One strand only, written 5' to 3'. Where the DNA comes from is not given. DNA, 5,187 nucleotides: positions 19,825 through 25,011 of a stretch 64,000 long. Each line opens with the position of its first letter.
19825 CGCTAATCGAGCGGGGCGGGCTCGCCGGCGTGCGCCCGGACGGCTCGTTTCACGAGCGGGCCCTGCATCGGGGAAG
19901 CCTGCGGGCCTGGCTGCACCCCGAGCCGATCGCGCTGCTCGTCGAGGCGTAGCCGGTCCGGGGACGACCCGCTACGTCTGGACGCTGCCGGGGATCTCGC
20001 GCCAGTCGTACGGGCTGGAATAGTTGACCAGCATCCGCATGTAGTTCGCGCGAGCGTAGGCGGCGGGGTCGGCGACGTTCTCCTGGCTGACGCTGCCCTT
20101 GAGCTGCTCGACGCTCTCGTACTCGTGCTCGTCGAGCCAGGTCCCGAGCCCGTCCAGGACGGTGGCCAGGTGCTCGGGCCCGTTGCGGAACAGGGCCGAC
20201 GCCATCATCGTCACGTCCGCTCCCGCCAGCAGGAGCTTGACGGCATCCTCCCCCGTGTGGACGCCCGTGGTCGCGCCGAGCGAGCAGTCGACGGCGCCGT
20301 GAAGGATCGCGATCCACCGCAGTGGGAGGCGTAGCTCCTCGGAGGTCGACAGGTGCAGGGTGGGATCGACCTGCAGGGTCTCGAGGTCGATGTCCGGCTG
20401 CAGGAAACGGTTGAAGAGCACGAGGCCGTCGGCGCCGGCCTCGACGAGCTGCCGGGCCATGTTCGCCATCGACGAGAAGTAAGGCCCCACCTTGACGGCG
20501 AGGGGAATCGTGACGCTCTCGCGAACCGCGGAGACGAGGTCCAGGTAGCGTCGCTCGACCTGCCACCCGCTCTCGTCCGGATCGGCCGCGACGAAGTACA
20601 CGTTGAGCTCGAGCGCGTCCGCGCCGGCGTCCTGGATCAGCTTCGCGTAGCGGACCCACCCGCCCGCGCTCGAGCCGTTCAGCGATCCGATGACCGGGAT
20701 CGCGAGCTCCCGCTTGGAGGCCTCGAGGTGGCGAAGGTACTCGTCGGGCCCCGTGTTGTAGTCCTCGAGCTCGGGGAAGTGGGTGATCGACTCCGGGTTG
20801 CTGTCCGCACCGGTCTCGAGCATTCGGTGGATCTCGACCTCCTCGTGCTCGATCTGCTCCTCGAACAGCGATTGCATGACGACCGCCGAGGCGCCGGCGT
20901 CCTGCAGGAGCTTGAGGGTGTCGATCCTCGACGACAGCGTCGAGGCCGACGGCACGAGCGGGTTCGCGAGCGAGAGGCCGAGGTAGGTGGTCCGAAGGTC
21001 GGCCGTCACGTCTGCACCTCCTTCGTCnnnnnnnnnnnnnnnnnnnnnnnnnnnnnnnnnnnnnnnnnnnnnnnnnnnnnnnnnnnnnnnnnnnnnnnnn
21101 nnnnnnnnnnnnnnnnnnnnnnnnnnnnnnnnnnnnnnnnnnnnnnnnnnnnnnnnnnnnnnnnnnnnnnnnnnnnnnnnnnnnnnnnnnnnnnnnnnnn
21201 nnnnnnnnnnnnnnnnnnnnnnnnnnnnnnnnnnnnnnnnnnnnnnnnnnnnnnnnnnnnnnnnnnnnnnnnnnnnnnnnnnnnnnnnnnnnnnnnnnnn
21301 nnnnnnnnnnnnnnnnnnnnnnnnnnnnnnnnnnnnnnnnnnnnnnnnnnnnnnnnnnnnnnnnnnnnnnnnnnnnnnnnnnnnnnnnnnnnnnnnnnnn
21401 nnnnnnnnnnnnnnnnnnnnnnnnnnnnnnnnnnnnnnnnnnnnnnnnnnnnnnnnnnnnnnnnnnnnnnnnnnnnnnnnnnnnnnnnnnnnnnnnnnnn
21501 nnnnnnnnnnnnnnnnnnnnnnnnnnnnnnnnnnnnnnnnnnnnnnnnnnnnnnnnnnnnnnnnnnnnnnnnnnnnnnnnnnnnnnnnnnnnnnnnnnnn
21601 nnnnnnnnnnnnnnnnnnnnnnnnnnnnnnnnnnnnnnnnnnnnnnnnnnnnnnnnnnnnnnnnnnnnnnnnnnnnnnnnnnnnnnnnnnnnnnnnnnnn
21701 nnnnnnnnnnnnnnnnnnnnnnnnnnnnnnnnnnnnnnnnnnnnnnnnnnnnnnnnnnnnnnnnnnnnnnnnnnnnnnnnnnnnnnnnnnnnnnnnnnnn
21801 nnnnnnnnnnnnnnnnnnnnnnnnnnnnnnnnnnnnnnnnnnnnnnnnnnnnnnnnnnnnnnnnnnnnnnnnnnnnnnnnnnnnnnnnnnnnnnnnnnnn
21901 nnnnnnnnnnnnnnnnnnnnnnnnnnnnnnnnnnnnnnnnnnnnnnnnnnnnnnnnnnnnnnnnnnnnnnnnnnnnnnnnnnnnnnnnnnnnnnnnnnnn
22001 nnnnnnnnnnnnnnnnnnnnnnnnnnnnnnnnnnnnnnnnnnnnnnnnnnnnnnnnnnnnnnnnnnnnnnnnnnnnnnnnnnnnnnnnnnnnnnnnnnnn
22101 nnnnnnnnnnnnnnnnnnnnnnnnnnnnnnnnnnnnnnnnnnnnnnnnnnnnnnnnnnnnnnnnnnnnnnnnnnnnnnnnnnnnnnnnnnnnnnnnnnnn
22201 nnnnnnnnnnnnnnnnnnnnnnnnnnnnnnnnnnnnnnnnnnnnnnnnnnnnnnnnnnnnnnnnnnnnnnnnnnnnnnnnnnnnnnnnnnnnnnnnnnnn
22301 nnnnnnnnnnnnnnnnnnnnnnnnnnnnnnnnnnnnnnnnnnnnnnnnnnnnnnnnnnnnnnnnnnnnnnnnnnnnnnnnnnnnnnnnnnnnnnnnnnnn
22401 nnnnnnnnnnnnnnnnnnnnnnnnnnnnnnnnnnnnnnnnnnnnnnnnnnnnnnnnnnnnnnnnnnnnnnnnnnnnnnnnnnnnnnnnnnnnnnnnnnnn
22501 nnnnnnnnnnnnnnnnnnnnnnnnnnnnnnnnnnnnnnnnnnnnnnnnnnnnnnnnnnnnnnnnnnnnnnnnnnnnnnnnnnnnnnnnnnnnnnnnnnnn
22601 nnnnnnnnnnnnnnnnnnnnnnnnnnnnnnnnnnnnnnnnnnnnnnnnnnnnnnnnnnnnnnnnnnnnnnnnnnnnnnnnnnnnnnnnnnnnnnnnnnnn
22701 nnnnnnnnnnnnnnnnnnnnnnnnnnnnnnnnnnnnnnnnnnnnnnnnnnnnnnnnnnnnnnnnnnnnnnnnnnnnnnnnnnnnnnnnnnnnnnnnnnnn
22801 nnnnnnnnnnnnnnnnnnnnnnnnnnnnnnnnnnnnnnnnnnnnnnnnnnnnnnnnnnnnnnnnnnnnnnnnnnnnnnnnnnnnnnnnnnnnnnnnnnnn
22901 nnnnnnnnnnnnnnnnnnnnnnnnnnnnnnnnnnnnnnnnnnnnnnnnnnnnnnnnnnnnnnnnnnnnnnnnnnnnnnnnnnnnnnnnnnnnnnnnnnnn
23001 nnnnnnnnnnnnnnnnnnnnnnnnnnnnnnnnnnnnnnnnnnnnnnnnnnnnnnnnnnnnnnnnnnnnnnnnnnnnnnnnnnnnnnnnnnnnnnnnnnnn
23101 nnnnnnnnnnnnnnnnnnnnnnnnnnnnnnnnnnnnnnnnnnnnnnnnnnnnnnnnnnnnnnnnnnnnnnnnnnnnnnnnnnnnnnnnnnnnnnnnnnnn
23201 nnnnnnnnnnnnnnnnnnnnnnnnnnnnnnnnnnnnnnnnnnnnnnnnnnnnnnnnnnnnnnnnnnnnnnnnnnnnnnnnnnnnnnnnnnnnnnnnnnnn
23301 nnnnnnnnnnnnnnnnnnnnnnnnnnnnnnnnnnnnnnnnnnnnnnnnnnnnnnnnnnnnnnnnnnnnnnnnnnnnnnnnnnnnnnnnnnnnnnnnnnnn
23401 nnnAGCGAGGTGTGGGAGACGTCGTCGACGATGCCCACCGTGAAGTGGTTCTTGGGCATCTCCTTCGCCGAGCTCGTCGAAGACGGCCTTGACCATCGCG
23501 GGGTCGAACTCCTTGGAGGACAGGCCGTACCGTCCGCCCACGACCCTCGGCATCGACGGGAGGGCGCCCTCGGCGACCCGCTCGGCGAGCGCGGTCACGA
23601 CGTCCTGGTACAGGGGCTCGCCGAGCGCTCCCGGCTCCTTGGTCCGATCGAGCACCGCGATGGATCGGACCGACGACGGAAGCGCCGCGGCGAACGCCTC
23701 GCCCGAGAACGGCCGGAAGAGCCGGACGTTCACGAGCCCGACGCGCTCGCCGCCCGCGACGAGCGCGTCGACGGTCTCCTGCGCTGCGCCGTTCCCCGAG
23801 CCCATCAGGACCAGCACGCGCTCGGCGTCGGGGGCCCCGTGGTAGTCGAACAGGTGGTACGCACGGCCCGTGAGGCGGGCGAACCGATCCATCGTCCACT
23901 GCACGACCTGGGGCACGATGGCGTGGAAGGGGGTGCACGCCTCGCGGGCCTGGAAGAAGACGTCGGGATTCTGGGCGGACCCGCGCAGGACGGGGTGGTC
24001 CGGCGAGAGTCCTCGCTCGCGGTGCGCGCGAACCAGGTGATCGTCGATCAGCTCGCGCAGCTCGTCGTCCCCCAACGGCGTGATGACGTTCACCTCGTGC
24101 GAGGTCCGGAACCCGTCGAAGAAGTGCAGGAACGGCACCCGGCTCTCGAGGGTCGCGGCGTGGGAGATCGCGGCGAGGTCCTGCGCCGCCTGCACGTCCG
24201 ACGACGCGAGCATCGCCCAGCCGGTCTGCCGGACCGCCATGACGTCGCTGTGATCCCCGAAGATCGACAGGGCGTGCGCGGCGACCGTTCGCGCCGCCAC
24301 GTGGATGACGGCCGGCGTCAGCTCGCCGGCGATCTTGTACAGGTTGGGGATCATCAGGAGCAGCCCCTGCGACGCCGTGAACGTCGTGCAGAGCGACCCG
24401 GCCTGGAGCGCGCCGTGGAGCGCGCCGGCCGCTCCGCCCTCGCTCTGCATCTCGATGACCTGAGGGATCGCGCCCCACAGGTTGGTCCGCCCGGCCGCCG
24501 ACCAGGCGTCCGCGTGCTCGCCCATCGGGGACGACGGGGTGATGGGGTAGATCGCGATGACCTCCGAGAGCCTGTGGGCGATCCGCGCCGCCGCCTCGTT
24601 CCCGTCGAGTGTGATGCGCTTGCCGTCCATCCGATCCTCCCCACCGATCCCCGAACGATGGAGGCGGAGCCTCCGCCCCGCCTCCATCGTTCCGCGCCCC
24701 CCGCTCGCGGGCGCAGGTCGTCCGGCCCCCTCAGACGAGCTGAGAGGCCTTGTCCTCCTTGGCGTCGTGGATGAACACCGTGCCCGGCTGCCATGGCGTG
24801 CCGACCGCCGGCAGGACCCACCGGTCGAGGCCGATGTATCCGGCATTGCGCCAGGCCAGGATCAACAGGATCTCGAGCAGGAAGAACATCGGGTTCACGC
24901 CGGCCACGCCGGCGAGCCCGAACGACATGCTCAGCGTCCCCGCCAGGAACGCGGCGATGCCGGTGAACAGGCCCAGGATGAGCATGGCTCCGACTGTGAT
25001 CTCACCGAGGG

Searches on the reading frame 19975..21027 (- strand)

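Call 12: search_protein_families(library=pfam, proteins=[window:19975-21027:-], max_evalue=0.001)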
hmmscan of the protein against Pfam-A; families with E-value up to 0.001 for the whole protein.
window:19975-21027:- (351 aa): 1 family
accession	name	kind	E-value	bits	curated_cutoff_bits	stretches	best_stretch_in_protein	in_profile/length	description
PF01180.27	DHO_dh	-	7.4e-14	52.1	27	1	11-296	2-289/291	Dihydroorotate dehydrogenase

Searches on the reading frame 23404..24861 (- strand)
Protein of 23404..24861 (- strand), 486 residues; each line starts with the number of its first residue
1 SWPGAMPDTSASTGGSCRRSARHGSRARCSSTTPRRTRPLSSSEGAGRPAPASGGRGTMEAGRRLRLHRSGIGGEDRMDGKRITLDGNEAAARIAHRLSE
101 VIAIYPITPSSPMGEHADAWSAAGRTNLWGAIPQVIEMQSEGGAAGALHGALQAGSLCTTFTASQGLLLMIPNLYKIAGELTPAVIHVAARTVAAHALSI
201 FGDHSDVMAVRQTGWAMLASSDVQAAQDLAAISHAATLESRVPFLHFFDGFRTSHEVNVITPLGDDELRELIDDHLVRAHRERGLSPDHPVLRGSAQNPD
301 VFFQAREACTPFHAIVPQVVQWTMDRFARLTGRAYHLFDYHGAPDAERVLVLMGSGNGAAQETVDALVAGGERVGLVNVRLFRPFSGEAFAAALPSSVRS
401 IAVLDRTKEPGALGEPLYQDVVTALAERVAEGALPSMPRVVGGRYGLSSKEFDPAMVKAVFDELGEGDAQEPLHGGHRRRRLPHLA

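Call 54: search_protein_families(library=pfam, proteins=[window:23404-24861:-], max_evalue=0.0001)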
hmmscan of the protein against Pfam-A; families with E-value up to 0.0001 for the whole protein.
window:23404-24861:- (486 aa): 2 families
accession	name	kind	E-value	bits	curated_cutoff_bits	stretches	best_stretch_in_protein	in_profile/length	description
PF01855.24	POR_N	-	1e-78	264.7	27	1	95-321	3-227/231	Pyruvate flavodoxin/ferredoxin oxidoreductase, thiamine diP-bdg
PF17147.9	PFOR_II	-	2.1e-11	44.5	27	1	346-428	1-81/102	Pyruvate:ferredoxin oxidoreductase core domain II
